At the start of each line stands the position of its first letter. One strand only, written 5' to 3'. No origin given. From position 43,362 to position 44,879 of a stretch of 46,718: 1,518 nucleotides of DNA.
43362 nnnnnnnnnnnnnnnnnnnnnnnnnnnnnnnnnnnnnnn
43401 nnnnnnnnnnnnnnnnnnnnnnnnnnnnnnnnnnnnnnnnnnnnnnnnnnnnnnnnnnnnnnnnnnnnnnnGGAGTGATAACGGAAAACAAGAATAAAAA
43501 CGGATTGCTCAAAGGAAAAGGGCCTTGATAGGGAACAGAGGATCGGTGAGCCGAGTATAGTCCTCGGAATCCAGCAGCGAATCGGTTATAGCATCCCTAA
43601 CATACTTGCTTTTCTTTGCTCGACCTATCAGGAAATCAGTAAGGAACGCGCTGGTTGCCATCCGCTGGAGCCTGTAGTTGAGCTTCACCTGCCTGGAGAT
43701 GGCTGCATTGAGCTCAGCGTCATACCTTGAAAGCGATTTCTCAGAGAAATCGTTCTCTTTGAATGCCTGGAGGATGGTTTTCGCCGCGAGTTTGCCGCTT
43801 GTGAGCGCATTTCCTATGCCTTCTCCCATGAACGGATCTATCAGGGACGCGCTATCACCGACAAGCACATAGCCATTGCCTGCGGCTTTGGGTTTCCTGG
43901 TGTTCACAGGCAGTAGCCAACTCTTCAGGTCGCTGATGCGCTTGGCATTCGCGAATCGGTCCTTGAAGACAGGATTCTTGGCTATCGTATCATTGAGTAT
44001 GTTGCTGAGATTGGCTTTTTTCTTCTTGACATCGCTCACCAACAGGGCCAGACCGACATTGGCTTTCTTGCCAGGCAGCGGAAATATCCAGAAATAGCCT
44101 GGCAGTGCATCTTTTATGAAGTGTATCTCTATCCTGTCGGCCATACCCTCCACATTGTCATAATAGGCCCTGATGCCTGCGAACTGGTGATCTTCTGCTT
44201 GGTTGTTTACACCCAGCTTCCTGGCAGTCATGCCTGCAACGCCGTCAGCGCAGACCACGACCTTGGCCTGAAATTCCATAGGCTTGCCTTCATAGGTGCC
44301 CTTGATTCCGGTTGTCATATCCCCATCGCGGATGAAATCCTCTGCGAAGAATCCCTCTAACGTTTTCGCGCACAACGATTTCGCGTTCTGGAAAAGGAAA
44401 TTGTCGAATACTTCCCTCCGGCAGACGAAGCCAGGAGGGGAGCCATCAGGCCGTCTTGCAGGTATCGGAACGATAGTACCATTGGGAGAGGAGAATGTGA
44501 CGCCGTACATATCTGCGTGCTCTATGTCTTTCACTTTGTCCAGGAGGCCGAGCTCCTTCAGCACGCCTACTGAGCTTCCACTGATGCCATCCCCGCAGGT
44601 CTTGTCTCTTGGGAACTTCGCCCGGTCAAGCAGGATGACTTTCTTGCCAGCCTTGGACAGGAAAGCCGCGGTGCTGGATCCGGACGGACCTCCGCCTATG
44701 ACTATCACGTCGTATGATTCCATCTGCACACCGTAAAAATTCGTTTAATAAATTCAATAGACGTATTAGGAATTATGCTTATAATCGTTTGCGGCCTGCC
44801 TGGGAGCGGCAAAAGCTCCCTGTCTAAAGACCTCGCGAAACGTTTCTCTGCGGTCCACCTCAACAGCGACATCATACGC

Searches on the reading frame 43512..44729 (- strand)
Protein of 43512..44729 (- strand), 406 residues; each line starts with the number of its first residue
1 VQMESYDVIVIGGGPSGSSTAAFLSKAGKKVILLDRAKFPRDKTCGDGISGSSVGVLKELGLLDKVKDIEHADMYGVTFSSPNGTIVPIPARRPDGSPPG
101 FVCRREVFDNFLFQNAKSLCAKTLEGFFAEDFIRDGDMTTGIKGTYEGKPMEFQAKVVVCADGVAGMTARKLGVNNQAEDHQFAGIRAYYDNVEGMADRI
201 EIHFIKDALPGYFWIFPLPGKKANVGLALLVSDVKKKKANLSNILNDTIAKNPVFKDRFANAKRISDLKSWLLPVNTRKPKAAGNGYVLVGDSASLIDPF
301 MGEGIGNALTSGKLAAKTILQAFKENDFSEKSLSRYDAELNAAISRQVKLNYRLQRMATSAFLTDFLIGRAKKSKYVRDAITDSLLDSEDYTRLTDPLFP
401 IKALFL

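Call 48: search_protein_families(library=pfam, proteins=[window:43512-44729:-], max_evalue=0.0001)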
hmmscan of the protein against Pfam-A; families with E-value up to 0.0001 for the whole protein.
window:43512-44729:- (406 aa): 10 families
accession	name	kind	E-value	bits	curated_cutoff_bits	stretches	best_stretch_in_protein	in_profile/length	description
PF01494.25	FAD_binding_3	-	3.9e-21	76.1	22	1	6-344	2-342/349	FAD binding domain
PF01266.30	DAO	-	2.6e-08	34.2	27.9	1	7-41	1-35/353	FAD dependent oxidoreductase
PF22578.2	GGR_cat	-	5.2e-08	33.1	27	1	192-252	12-71/88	Geranylgeranyl reductase catalytic domain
PF04820.20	Trp_halogenase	-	2.7e-07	30.2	21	0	260-346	310-377/458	Tryptophan halogenase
PF13450.12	NAD_binding_8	-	6.1e-06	26.9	21.9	1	10-37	1-28/68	NAD(P)-binding Rossmann-like domain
PF03486.20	HI0933_like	-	1.5e-05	25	50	1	7-44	2-39/244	HI0933-like protein Rossmann domain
PF00890.30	FAD_binding_2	-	1.9e-05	24.5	20.4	0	7-37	1-31/414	FAD binding domain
PF07992.20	Pyr_redox_2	-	5.4e-05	23.2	26.1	0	7-41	2-178/291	Pyridine nucleotide-disulphide oxidoreductase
PF01134.28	GIDA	-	7.9e-05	22.3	22.1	0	7-79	1-74/391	Glucose inhibited division protein A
PF00070.33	Pyr_redox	-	9.6e-05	23.3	22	0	8-47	2-40/82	Pyridine nucleotide-disulphide oxidoreductase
